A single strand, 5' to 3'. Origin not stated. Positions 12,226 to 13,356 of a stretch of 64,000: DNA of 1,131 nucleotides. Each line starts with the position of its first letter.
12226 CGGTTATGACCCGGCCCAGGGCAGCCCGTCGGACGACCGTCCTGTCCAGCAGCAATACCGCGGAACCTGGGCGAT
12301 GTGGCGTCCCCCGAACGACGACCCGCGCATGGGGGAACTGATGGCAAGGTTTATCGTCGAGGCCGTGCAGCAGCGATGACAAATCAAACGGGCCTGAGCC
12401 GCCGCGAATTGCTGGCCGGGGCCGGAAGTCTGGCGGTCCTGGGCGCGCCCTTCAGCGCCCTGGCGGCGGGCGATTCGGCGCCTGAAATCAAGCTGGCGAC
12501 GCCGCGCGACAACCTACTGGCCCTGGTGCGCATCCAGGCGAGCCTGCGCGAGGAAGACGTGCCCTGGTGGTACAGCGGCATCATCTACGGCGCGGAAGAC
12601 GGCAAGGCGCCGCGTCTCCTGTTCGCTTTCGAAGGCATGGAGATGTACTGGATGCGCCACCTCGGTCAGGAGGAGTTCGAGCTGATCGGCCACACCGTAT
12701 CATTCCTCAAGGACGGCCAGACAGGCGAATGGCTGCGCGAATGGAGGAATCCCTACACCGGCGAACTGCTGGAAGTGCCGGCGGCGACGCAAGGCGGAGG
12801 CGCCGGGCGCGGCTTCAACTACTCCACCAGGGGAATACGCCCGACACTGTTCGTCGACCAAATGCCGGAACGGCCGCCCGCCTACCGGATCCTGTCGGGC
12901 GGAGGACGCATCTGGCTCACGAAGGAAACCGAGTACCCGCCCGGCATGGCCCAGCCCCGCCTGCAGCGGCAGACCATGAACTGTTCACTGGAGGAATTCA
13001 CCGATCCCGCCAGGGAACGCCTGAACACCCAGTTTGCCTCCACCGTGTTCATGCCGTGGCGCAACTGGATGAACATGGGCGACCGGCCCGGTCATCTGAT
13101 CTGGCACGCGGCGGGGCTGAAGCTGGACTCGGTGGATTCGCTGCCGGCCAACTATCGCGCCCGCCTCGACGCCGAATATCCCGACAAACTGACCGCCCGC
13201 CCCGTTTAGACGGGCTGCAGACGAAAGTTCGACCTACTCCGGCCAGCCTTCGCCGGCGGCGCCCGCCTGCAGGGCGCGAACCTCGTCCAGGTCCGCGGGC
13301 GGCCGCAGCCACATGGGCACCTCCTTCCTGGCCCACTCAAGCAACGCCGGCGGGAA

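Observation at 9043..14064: Uncharacterised envelope cluster: FAD-linked oxidase, secreted chelatase-like protein, Tat-DUF1838, plus a convergent DUF1838 lipoprotein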

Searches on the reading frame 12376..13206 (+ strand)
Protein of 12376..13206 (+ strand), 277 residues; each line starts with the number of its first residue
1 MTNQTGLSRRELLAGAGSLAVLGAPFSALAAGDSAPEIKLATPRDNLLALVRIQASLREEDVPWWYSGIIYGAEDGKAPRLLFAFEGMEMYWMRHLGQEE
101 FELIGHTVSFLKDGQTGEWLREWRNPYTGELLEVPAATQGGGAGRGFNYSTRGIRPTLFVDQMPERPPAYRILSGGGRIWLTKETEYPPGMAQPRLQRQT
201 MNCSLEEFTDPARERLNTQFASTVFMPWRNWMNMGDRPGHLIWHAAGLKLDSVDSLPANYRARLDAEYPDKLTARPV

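Call 3: search_protein_families(library=pfam, proteins=[window:12376-13206:+], max_evalue=0.01)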
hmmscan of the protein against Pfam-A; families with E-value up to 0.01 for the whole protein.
window:12376-13206:+ (277 aa): 1 family
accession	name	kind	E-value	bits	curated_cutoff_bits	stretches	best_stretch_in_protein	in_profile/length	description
PF08894.16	DUF1838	-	8e-22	78.6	25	2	62-134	4-76/232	Protein of unknown function (DUF1838)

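Call 4: search_protein_families(library=ncbifam, proteins=[window:12376-13206:+], max_evalue=0.01)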
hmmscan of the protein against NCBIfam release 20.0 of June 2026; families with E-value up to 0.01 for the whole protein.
window:12376-13206:+ (277 aa): 0 families

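Call 11: search_solved_structures(query=window:12376-13206:+, max_evalue=10)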
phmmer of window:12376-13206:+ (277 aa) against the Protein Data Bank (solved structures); distinct sequences matched with E-value up to 10: 1.
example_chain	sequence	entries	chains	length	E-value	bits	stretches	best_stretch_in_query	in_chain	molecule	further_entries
6n2l_A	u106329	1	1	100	1.9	10.6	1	114-148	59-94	Histone family protein DNA-binding protein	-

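Call 24: find_homologous_proteins(query=window:12376-13206:+, max_evalue=0.001)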
Query window:12376-13206:+ (277 aa): 212 proteins with E <= 0.001 among 3015 candidates; the best 120 are listed.
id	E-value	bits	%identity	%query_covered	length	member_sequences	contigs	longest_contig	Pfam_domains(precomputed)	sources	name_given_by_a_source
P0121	4.2e-166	569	90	98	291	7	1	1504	PF08894.17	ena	-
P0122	8.5e-165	565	88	98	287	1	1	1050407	PF08894.17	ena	-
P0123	4.5e-164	562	87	100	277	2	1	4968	PF08894.17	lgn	-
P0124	1.3e-163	561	86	100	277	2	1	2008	PF08894.17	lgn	-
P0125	5.4e-161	552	84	100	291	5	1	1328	PF08894.17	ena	-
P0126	1.0e-160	551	87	97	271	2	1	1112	PF08894.17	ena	-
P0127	2.0e-160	550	85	100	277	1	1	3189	PF08894.17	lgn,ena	-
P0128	5.3e-160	549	87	99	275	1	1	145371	PF08894.17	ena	-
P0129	8.8e-159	545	87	97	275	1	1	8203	PF08894.17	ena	-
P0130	6.8e-158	542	85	100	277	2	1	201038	PF08894.17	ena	-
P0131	2.1e-157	541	86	97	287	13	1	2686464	PF08894.17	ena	-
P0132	1.4e-156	538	83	100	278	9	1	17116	PF08894.17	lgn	-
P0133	9.4e-151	519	81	99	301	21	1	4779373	PF08894.17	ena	-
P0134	3.8e-150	517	80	100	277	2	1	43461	PF08894.17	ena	-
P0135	4.9e-144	497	78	97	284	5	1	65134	PF08894.17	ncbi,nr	ncbi:MAG: DUF1838 family protein [Gammaproteobacteria bacterium]|nr:DUF1838 family protein [Gammapro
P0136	1.8e-143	495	74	100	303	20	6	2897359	PF08894.17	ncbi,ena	-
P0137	2.5e-142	491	76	97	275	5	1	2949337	PF08894.17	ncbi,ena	-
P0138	4.6e-141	487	73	100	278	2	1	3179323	PF08894.17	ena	-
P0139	4.7e-141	487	74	100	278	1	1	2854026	PF08894.17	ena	-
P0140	8.5e-141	486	75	100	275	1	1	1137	PF08894.17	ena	-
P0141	9.6e-141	486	76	100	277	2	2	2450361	PF08894.17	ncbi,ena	ncbi:DUF1838 family protein [Candidatus Foliamicus sp.]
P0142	1.6e-139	482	73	100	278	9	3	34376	PF08894.17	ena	-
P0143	4.4e-139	480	75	99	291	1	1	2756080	PF08894.17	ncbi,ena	-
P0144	5.6e-139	480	73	100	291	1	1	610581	PF08894.17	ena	-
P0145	1.7e-94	334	56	97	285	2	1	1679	PF08894.17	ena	-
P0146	1.6e-91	324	56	98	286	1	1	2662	PF08894.17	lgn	-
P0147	2.3e-91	324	58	86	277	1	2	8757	PF08894.17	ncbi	-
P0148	1.1e-89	318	56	86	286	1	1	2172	PF08894.17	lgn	-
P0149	1.6e-89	318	54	97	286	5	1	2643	PF08894.17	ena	-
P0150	1.7e-89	318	54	98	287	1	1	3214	PF08894.17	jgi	jgi:hypothetical protein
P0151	4.3e-89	316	55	99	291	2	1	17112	PF08894.17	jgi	jgi:hypothetical protein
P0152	4.7e-89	316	53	98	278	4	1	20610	PF08894.17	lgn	-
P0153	2.2e-88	314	51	98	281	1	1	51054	PF08894.17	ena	-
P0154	3.3e-88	313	56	87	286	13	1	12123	PF08894.17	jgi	jgi:hypothetical protein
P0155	4.8e-88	313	54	99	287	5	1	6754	PF08894.17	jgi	jgi:hypothetical protein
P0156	5.9e-88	313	56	86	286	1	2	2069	PF08894.17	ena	-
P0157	7.1e-88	312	54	96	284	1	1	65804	PF08894.17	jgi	jgi:hypothetical protein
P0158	1.4e-87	311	56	86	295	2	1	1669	PF08894.17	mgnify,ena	mgnify:CR=1 FL=1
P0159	1.5e-87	311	53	99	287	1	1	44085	PF08894.17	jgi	-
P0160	1.6e-87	311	54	97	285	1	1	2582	PF08894.17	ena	-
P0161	1.6e-87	311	55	97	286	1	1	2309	PF08894.17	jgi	-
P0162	2.3e-87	311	55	97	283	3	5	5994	PF08894.17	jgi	jgi:hypothetical protein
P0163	3.2e-87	310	56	97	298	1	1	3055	PF08894.17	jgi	jgi:hypothetical protein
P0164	4.4e-87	310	56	86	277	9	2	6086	PF08894.17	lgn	-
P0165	9.3e-87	309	55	97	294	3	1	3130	PF08894.17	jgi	jgi:hypothetical protein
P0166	1.2e-86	308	51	97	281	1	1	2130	PF08894.17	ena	-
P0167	1.7e-86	308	53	98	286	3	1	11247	PF08894.17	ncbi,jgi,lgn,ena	-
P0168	2.3e-86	307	53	97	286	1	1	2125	PF08894.17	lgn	-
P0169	4.9e-86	306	53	98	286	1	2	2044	PF08894.17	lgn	-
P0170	6.2e-86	306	51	97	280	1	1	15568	PF08894.17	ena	-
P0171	6.6e-86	306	51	98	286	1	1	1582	PF08894.17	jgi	jgi:hypothetical protein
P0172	7.1e-86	306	52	97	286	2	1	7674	PF08894.17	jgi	jgi:hypothetical protein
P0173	7.3e-86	306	51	99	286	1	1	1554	PF08894.17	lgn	-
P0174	7.3e-86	306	55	86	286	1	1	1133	PF08894.17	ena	-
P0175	7.7e-86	306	51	99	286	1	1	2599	PF08894.17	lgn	-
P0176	9.2e-86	305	51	97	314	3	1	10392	PF08894.17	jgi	-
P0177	9.8e-86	305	52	97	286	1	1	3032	PF08894.17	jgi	jgi:hypothetical protein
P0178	2.5e-85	304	50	97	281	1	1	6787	PF08894.17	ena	-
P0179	3.2e-85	304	51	97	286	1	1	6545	PF08894.17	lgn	-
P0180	3.9e-85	303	54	97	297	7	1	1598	PF08894.17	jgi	jgi:hypothetical protein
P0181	4.2e-85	303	49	97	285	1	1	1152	PF08894.17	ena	-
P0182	5.2e-85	303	49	100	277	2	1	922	PF08894.17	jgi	jgi:hypothetical protein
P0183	6.8e-85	303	54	97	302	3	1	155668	PF08894.17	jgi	jgi:hypothetical protein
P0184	1.2e-84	302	53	97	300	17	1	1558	PF08894.17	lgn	-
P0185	1.5e-84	301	51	97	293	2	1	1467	PF08894.17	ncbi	-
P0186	1.5e-84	301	52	88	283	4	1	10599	PF08894.17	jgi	jgi:hypothetical protein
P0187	1.9e-84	301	53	97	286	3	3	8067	PF08894.17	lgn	-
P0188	2.0e-84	301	52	98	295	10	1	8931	PF08894.17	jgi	jgi:hypothetical protein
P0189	2.7e-84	301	54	86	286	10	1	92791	PF08894.17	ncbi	ncbi:MAG: hypothetical protein AMXMBFR8_14070 [Nevskiales bacterium]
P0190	3.2e-84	300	52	90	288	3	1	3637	PF08894.17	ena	-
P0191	3.2e-84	300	53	97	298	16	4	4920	PF08894.17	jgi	jgi:hypothetical protein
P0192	4.3e-84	300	56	88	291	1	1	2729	PF08894.17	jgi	jgi:hypothetical protein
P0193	8.2e-84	299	50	99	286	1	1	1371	PF08894.17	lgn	-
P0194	1.5e-83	298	51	97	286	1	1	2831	PF08894.17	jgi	jgi:hypothetical protein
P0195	1.7e-83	298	52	97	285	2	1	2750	PF08894.17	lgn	-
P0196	1.8e-83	298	52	97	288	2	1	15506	PF08894.17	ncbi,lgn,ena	-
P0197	4.2e-83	297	52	95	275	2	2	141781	PF08894.17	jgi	-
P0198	1.1e-82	295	51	98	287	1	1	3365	PF08894.17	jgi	-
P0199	1.6e-82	295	53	86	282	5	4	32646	PF08894.17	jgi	jgi:hypothetical protein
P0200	1.8e-82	295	50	95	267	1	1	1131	PF08894.17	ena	-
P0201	2.0e-82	294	55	86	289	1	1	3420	PF08894.17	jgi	jgi:hypothetical protein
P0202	7.9e-82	293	51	97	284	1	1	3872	PF08894.17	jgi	jgi:hypothetical protein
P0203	9.0e-82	292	50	98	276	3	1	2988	PF08894.17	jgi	-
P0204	1.7e-81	291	51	97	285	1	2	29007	PF08894.17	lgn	-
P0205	1.7e-81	291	49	98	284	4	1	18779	PF08894.17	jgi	jgi:hypothetical protein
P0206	2.2e-81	291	49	98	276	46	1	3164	PF08894.17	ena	-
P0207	2.9e-81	291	54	86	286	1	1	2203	PF08894.17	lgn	-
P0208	3.6e-81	290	51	97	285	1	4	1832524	PF08894.17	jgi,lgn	-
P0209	3.9e-81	290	51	90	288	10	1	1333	PF08894.17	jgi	jgi:hypothetical protein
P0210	6.8e-81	289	54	87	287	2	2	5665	PF08894.17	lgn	-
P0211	7.1e-81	289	49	98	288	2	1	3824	PF08894.17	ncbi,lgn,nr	ncbi:MAG: DUF1838 domain-containing protein [Gammaproteobacteria bacterium]|nr:DUF1838 domain-contai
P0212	7.8e-81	289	52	97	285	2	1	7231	PF08894.17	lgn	-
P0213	8.1e-81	289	50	99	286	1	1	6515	PF08894.17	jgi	jgi:hypothetical protein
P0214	9.4e-81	289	50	97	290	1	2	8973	PF08894.17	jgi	jgi:hypothetical protein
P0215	1.4e-80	288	51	97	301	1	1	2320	PF08894.17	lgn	-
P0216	1.4e-80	288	51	99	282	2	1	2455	PF08894.17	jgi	jgi:hypothetical protein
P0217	2.3e-80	288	54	87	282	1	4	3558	PF08894.17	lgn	-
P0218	3.5e-80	287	50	99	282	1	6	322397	PF08894.17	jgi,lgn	jgi:hypothetical protein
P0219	3.5e-80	287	49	99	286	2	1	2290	PF08894.17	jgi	jgi:hypothetical protein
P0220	3.7e-80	287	53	86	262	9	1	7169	PF08894.17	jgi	jgi:hypothetical protein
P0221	3.7e-80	287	51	99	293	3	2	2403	PF08894.17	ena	-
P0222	3.7e-80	287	51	98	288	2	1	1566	PF08894.17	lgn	-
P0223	4.2e-80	287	50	97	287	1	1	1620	PF08894.17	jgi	jgi:hypothetical protein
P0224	4.8e-80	287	50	97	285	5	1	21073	PF08894.17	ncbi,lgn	-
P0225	5.3e-80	287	51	99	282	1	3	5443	PF08894.17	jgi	jgi:hypothetical protein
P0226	6.7e-80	286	50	99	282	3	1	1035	PF08894.17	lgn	-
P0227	7.2e-80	286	51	97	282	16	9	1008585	PF08894.17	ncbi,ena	-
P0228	7.7e-80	286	53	87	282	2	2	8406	PF08894.17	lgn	-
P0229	8.0e-80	286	54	86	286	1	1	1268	PF08894.17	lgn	-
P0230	1.1e-79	285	50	96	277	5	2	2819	PF08894.17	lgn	-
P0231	1.2e-79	285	50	99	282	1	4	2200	PF08894.17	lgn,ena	-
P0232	1.6e-79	285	51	99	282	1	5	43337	PF08894.17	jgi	jgi:hypothetical protein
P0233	1.6e-79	285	50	99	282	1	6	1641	PF08894.17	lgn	-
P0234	1.7e-79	285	49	99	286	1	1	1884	PF08894.17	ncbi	-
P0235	1.8e-79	285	51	99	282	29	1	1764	PF08894.17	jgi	-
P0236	1.9e-79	285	49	97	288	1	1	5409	PF08894.17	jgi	-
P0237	2.0e-79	285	50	99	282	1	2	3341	PF08894.17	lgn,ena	-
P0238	2.0e-79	285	51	99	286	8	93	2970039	PF08894.17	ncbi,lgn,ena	-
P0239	2.0e-79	285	51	90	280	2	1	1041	PF08894.17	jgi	jgi:hypothetical protein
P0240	2.4e-79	284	50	99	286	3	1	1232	PF08894.17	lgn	-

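Call 32: find_encoding_contigs(protein=P0238, flank=6000, max_places=3)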
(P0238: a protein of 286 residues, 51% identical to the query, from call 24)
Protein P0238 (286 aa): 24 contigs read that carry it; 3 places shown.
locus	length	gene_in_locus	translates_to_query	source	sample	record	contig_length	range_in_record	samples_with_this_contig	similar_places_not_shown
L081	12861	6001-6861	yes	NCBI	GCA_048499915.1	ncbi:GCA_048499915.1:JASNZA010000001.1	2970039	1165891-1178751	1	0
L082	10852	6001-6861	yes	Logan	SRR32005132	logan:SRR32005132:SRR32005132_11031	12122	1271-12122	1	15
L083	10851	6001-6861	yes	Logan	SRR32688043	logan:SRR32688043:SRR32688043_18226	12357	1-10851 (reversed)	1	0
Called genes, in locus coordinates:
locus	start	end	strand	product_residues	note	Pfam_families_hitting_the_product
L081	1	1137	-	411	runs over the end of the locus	-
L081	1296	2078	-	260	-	PF02525:Flavodoxin_2, PF03358:FMN_red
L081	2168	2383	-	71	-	-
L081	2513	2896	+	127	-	PF11969:DcpS_C, PF01230:HIT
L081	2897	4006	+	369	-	-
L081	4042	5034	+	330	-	PF13391:HNH_2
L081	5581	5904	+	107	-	PF20432:Xre-like-HTH (faint), PF01381:HTH_3, PF13560:HTH_31 (weak)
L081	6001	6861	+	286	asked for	PF08894:DUF1838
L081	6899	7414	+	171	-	-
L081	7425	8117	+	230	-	PF09997:DUF2238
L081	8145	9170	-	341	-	PF02628:COX15-CtaA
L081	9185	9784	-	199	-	PF26978:TM-like_N (faint), PF26971:TM-like_Thioredoxin-like_C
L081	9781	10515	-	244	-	PF02104:SURF1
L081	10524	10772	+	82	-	PF11137:DUF2909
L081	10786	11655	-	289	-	PF00510:COX3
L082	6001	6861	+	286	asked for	PF08894:DUF1838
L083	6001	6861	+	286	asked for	PF08894:DUF1838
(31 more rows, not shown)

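Call 33: find_encoding_contigs(protein=P0208, flank=6000, max_places=2)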
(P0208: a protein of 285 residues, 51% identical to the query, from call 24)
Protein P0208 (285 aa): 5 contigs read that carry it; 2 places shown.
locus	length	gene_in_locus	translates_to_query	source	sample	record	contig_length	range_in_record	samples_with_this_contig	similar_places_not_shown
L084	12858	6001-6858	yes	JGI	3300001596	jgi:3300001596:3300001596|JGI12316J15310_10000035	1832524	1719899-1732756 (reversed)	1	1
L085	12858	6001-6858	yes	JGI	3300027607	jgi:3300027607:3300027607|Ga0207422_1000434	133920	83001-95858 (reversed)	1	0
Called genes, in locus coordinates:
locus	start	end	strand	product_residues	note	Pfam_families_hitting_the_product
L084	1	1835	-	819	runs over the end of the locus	PF07715:Plug, PF00593:TonB_dep_Rec_b-barrel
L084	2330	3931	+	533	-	PF00135:COesterase, PF07859:Abhydrolase_3 (faint), PF20434:BD-FAE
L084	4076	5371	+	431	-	PF04235:DUF418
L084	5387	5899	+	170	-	-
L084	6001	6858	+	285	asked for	PF08894:DUF1838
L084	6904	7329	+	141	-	PF04143:Sulf_transp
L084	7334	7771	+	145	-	PF20398:DUF6691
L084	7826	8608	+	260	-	PF00376:MerR, PF13411:MerR_1, PF09278:MerR-DNA-bind, PF07739:TipAS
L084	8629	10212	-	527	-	PF13442:Cytochrome_CBB3, PF07995:GSDH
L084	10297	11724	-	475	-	PF00890:FAD_binding_2 (weak), PF01266:DAO (weak), PF01494:FAD_binding_3 (weak), PF01946:Thi4 (weak), PF03486:HI0933_like (weak), PF12831:FAD_oxidored (weak), PF13450:NAD_binding_8, PF01593:Amino_oxidase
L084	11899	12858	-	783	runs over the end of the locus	PF07715:Plug, PF00593:TonB_dep_Rec_b-barrel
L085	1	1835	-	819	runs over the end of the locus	PF07715:Plug, PF00593:TonB_dep_Rec_b-barrel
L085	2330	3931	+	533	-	PF00135:COesterase, PF07859:Abhydrolase_3 (faint), PF20434:BD-FAE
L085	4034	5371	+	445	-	PF04235:DUF418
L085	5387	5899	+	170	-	-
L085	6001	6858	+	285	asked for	PF08894:DUF1838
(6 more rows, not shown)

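Call 34: find_encoding_contigs(protein=P0183, flank=6000, max_places=2)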
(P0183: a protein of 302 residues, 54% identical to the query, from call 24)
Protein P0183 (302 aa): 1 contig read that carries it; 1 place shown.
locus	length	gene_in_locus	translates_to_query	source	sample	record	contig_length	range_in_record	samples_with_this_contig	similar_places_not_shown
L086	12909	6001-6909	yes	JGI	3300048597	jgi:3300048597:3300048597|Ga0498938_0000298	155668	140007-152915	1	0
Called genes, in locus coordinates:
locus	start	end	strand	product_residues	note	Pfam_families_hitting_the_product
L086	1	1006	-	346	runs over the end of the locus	-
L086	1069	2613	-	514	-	PF07581:Glug (faint), PF00034:Cytochrom_C (weak)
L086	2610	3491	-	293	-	PF05368:NmrA, PF01370:Epimerase, PF13460:NAD_binding_10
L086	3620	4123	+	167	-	PF12680:SnoaL_2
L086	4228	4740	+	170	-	PF01451:LMWPc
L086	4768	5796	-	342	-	PF01758:SBF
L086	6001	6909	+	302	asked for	PF08894:DUF1838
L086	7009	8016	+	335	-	PF08894:DUF1838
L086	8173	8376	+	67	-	-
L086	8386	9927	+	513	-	PF16655:PhoD_N, PF09423:PhoD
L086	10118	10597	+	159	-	PF00111:Fer2, PF01799:Fer2_2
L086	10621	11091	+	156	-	-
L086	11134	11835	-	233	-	-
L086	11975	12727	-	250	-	PF00072:Response_reg, PF00486:Trans_reg_C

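Call 43: predict_structure(alignment_id=A3)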
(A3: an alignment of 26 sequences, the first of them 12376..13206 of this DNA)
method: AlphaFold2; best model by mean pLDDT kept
length: 277 residues; sequences in the alignment: 26
mean_pLDDT: 85.5   pTM: 0.78
mean pLDDT of the five models: 85.5, 85.1, 83.5, 82.4, 82.0
residues with pLDDT >= 90: 164; 70-90: 71; 50-70: 16; < 50: 26
segments of 3 or more residues with pLDDT < 50: 1-7, 15-32
pLDDT, mean of each block of 10 residues (from residue 1): 46 49 46 64 86 87 96 95 97 88 94 95 95 93 86 90 80 86 89 91 92 89 96 94 97 96 96 82
secondary structure, 60 per line:
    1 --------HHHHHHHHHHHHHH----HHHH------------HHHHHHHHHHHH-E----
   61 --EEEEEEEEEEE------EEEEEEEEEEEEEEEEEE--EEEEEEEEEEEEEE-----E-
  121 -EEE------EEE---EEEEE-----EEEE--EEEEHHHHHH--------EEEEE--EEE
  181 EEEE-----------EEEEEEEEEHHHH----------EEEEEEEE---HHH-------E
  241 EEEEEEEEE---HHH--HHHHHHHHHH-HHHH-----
elements in order: H9-22 H27-30 H43-54 E63-73 E80-97 E100-113 E122-124 E131-133 E137-141 E147-150 E153-156 H157-162 E171-175 E178-184 E196-204 H205-208 E219-226 E240-249 H258-267 H269-272

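Call 44: find_related_loci(query=A3, collection=metagenome_contigs, flank=6000)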
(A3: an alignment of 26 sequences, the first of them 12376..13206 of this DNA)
Query A3 (277 aa) in metagenome_contigs; peptide patterns used: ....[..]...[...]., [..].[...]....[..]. (x = any residue, [..] = any of these).
600 stretches matched a pattern (row limit reached: there are more); 55 encode a relative of the query (tblastn E <= 1e-3); 55 distinct loci.
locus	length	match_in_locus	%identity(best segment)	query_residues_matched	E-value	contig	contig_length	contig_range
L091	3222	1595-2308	53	38-275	5e-87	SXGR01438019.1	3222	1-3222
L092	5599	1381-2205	50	4-276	2e-83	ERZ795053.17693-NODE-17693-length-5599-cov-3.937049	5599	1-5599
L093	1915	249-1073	50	4-276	4e-87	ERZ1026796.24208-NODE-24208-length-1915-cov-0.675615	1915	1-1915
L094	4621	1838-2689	49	1-277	2e-82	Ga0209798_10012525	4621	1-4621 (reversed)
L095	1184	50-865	52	7-276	1e-88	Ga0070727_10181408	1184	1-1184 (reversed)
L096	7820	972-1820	49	1-276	3e-82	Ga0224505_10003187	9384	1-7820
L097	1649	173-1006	51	7-277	3e-85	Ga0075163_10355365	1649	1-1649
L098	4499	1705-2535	50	7-276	3e-80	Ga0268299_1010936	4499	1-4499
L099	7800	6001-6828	49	1-276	2e-80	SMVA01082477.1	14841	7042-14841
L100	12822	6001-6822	51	5-276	3e-80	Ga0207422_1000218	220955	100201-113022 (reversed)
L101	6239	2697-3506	48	7-273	5e-79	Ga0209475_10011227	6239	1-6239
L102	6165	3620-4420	47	7-276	2e-78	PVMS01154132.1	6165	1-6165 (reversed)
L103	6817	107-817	51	40-276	4e-78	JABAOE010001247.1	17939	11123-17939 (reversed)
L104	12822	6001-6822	46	7-276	9e-78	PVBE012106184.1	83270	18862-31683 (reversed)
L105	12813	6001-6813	51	7-276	9e-78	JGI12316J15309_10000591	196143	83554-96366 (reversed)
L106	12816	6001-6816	50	7-276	9e-78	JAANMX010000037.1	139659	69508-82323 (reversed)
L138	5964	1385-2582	55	8-277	6e-83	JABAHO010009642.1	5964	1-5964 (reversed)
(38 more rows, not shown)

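Call 47: fold_search(model_id=the predicted structure, library=pdb)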
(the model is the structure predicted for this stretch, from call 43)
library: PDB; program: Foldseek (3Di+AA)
matches with E <= 10: 1189; with E <= 0.001: 1
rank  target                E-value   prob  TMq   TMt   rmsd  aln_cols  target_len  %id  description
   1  8xjc_B                8.9e-04  0.98  0.29  0.29  13.6       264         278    8  a novel haemophore of of Riemerella anatipestifer (released 2025-06-25)
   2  8xjc_A                1.2e-03  0.94  0.27  0.27  14.0       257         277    8  a novel haemophore of of Riemerella anatipestifer (released 2025-06-25)
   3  9tp6_A                3.9e-03  0.72  0.24  0.26  14.3       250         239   10  Structure of LolA3 from Porphyromonas gingivalis (released 2026-02-18)
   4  9is4_O                4.9e-03  0.77  0.23  0.27  17.4       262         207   11  Cryo-EM structure of a TEF30-associated intermediate C2S-type PSII-LHCII supercomplex from Chlamydomonas reinhardtii (released 2025-05-21)
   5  4rl8_A                5.1e-03  0.51  0.22  0.23  20.9       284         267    8  Crystal structure of the COG4313 outer membrane channel from Pseudomonas putida F1 (released 2015-07-29)
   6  8xr6_O                8.4e-03  0.28  0.18  0.19  17.2       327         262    8  Cryo-EM structure of cryptophyte photosystem II (released 2024-06-19)
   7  9a2m_MODEL_1_A        9.4e-03  0.63  0.25  0.22  15.8       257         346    7  Model of E. coli OmpA by in-cell photo-crosslinking MS and deep learning (released 2023-02-24)
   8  5xnm_O                9.4e-03  0.57  0.19  0.22  11.5       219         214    6  Structure of unstacked C2S2M2-type PSII-LHCII supercomplex from Pisum sativum (released 2017-09-20)
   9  7oui_O                9.9e-03  0.75  0.23  0.29   9.5       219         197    6  Structure of C2S2M2-type Photosystem supercomplex from Arabidopsis thaliana (digitonin-extracted) (released 2021-08-18)
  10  3b7k_A                9.9e-03  0.15  0.13  0.14  21.1       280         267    9  Human Acyl-coenzyme A thioesterase 12 (released 2007-11-13)
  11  4ki3_E                1.0e-02  0.38  0.18  0.25  13.3       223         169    8  1.70 Angstrom resolution crystal structure of outer-membrane lipoprotein carrier protein (lolA) from Yersinia pestis C (released 2013-05-15)
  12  9uax_I                1.2e-02  0.16  0.13  0.10  20.7       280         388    7  The structure of Myanmar_N2 and AS4C_Fab complex (released 2026-04-08)
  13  7pge                  1.2e-02  0.20  0.15  0.19  18.2       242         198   10  copper transporter PcoB (released 2022-07-06)
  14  6br5_A                1.2e-02  0.15  0.14  0.11  20.4       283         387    8  N2 neuraminidase in complex with a novel antiviral compound (released 2018-03-07)
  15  9phw_O                1.3e-02  0.33  0.19  0.21  14.1       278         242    8  Structure of the D1-Val185Asn mutated photosystem II complex with slow O-O bond formation reveals changes in the Cl1 w (released 2025-10-22)
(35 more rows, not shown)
